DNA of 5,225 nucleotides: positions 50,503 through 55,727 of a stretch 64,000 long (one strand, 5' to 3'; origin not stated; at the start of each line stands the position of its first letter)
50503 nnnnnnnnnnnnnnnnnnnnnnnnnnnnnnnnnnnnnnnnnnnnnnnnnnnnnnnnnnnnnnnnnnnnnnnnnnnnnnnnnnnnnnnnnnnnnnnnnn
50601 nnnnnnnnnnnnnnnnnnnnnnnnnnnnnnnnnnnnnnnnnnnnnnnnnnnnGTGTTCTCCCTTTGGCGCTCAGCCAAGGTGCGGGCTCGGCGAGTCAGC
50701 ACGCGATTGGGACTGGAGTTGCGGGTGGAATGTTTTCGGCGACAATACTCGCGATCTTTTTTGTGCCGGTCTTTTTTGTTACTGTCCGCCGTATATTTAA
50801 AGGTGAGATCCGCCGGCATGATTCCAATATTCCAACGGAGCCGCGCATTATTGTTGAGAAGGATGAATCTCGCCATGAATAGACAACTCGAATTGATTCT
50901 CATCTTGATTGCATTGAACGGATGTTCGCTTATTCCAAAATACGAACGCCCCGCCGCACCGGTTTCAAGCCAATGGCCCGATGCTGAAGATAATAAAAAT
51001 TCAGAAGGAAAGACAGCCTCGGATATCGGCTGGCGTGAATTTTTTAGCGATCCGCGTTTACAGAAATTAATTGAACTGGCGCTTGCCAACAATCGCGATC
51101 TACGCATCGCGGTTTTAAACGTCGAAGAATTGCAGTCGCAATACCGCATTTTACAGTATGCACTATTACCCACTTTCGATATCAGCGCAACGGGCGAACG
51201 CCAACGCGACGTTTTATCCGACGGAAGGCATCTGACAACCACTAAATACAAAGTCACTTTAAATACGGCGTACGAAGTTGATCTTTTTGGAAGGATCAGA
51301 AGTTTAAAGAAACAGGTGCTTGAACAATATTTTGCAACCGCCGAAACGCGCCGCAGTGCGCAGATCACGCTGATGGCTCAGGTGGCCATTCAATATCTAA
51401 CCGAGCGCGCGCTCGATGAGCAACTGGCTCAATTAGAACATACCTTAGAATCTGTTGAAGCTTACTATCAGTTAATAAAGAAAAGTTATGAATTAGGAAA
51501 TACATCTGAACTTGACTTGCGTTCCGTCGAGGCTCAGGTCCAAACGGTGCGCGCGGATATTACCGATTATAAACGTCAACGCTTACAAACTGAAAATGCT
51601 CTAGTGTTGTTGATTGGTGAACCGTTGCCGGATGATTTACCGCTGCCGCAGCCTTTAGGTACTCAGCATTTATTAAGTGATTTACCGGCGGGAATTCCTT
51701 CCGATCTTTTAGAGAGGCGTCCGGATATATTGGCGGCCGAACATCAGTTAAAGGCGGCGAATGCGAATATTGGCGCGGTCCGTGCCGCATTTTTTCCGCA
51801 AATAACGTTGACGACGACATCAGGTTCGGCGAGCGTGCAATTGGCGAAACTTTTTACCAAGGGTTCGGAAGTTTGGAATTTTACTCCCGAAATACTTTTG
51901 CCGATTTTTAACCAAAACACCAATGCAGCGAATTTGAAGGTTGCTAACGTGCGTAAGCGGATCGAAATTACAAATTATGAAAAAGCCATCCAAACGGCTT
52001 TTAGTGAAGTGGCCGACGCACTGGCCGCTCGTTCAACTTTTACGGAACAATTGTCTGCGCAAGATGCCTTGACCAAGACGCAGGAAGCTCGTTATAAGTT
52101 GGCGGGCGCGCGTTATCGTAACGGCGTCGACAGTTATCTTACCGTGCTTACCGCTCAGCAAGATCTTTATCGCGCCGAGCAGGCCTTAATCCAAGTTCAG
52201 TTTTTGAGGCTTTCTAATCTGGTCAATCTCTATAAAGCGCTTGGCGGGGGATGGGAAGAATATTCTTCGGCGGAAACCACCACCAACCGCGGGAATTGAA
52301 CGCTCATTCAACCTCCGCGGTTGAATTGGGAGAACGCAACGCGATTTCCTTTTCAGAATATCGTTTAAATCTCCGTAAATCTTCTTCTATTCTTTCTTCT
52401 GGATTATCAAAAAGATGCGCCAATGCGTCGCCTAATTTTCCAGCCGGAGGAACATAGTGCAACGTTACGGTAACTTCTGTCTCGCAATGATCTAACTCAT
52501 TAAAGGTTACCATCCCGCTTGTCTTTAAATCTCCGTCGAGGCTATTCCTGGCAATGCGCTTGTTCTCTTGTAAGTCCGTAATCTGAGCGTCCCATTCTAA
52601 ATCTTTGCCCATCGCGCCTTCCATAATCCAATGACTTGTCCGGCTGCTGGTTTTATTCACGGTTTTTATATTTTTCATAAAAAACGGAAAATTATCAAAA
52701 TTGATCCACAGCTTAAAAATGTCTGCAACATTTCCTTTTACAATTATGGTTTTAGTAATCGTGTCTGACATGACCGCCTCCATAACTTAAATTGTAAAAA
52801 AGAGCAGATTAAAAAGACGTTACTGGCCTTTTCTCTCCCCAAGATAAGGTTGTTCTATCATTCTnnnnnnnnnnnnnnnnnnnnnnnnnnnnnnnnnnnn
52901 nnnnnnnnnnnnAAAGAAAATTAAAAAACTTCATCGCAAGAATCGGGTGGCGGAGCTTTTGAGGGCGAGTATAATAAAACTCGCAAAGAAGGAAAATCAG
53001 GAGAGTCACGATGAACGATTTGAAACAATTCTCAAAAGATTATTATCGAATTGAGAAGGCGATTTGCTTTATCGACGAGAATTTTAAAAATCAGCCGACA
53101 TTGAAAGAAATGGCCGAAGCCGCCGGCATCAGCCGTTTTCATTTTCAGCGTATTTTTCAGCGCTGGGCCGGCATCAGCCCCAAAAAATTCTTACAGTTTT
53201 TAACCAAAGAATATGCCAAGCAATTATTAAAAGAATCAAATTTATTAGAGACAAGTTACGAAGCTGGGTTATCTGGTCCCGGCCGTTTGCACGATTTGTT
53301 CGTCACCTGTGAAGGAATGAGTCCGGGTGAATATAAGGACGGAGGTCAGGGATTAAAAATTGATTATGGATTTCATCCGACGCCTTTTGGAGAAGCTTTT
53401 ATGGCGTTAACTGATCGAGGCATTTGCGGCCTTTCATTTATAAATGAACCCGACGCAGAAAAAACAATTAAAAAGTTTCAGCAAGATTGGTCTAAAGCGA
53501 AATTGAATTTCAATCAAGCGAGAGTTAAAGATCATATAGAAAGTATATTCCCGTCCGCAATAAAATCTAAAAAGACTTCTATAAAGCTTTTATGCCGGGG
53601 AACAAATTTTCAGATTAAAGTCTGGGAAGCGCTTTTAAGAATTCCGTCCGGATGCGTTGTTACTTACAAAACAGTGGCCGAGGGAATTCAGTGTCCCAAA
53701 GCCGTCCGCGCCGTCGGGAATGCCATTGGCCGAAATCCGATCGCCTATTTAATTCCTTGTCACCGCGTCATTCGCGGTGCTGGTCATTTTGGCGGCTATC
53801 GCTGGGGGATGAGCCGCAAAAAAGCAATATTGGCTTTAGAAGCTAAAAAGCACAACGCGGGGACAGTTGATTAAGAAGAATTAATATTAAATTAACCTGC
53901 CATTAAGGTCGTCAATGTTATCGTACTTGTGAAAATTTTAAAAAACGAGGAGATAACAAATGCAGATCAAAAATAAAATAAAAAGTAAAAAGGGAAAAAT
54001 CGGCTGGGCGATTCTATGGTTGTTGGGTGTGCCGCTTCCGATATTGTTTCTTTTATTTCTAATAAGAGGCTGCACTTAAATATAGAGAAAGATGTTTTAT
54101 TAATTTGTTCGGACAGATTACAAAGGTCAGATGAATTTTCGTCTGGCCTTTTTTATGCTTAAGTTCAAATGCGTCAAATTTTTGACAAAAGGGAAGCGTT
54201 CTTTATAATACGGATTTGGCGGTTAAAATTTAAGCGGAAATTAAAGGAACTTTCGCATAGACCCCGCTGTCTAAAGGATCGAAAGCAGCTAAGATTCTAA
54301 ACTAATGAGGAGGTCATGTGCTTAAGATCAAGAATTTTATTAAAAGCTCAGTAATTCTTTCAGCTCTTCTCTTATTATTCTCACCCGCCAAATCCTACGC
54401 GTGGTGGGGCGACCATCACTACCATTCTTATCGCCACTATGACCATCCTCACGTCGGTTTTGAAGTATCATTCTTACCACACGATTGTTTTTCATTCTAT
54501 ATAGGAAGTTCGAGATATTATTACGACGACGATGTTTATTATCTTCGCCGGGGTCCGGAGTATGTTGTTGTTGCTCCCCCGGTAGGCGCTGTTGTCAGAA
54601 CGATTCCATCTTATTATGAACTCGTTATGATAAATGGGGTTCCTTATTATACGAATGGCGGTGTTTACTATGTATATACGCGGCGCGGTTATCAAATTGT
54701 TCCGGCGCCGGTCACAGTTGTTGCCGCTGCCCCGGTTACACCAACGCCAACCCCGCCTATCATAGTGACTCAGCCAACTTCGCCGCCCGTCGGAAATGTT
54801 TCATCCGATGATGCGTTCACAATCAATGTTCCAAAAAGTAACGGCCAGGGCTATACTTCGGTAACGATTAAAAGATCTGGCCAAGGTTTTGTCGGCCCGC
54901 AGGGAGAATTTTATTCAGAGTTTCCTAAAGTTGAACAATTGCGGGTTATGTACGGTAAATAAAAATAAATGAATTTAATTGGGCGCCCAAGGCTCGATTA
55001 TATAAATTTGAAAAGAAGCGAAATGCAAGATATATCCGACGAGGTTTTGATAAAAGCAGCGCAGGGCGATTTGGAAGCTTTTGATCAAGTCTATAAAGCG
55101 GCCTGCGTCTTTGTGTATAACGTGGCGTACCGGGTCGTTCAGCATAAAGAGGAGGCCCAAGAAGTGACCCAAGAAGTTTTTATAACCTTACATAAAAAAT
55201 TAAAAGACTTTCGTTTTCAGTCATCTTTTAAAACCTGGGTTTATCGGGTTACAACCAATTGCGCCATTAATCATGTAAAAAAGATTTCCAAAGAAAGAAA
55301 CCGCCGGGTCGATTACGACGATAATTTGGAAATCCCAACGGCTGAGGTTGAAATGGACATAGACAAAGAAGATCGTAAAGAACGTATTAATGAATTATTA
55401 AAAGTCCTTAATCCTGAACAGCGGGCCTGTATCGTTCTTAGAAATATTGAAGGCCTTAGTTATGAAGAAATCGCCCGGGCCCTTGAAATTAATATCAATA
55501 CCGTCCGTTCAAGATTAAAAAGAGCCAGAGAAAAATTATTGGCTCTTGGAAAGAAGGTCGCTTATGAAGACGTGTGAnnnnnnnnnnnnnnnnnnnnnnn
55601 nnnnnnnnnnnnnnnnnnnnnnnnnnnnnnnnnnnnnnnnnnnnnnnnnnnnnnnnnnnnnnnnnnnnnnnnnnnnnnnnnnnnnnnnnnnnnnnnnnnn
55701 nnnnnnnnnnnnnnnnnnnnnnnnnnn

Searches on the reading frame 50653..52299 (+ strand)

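Call 15: search_protein_families(library=pfam, proteins=[window:50653-52299:+], max_evalue=0.001)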
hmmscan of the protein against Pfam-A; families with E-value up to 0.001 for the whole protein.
window:50653-52299:+ (548 aa): 1 family
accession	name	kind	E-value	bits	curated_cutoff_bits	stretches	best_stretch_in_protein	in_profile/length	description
PF02321.23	OEP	-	1.6e-42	145.9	22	2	352-531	8-187/187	Outer membrane efflux protein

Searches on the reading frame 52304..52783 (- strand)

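Call 49: search_protein_families(library=pfam, proteins=[window:52304-52783:-], max_evalue=0.00001)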
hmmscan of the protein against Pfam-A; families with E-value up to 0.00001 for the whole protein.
window:52304-52783:- (159 aa): 1 family
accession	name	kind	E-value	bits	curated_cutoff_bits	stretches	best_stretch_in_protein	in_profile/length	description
PF03364.25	Polyketide_cyc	-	5.3e-06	27.1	23.4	1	19-136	5-125/126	Polyketide cyclase / dehydrase and lipid transport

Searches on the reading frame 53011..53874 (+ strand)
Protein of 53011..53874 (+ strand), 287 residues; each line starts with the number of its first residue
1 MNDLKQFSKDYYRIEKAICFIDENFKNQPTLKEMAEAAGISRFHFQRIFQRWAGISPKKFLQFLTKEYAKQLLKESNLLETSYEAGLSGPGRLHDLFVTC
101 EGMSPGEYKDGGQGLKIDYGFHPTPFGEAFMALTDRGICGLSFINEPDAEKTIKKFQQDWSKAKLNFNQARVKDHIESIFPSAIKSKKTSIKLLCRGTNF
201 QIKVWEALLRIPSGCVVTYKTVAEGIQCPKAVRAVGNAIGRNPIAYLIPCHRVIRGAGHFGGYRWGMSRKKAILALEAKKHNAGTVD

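Call 49: search_protein_families(library=pfam, proteins=[window:53011-53874:+], max_evalue=0.00001)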
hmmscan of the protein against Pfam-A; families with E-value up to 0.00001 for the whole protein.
window:53011-53874:+ (287 aa): 3 families
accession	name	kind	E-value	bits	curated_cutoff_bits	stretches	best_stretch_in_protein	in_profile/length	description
PF01035.26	DNA_binding_1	-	4.9e-31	106.8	27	1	199-278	1-80/81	6-O-methylguanine DNA methyltransferase, DNA binding domain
PF12833.13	HTH_18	-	2.3e-14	53.9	33.6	1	34-109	1-78/80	Helix-turn-helix domain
PF00165.29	HTH_AraC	-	1.7e-09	38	26.6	1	22-62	2-42/42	Bacterial regulatory helix-turn-helix proteins, AraC family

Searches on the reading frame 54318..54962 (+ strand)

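Call 49: search_protein_families(library=pfam, proteins=[window:54318-54962:+], max_evalue=0.00001)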
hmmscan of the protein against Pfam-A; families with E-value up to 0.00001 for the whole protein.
window:54318-54962:+ (214 aa): 1 family
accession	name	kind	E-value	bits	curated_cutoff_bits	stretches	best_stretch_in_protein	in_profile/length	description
PF20125.4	DUF6515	-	5.3e-19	69.2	24.9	1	27-135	24-136/179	Family of unknown function (DUF6515)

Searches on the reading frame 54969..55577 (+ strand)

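Call 49: search_protein_families(library=pfam, proteins=[window:54969-55577:+], max_evalue=0.00001)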
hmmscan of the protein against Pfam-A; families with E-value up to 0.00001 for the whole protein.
window:54969-55577:+ (202 aa): 5 families
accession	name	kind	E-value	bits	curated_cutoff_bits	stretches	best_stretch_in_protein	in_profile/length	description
PF08281.18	Sigma70_r4_2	-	3.4e-18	65.5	25.7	1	138-190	2-54/54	Sigma-70, region 4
PF04542.20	Sigma70_r2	-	4.7e-15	55.6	24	1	48-106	8-68/71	Sigma-70 region 2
PF04545.22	Sigma70_r4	-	5.6e-13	48.6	24.1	1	143-190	1-48/50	Sigma-70, region 4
PF07638.17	Sigma70_ECF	-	1.8e-08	34.9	21.1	1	26-190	7-179/185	ECF sigma factor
PF13384.12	HTH_23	-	1.9e-06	27.9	24.6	1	150-187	5-42/50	Homeodomain-like domain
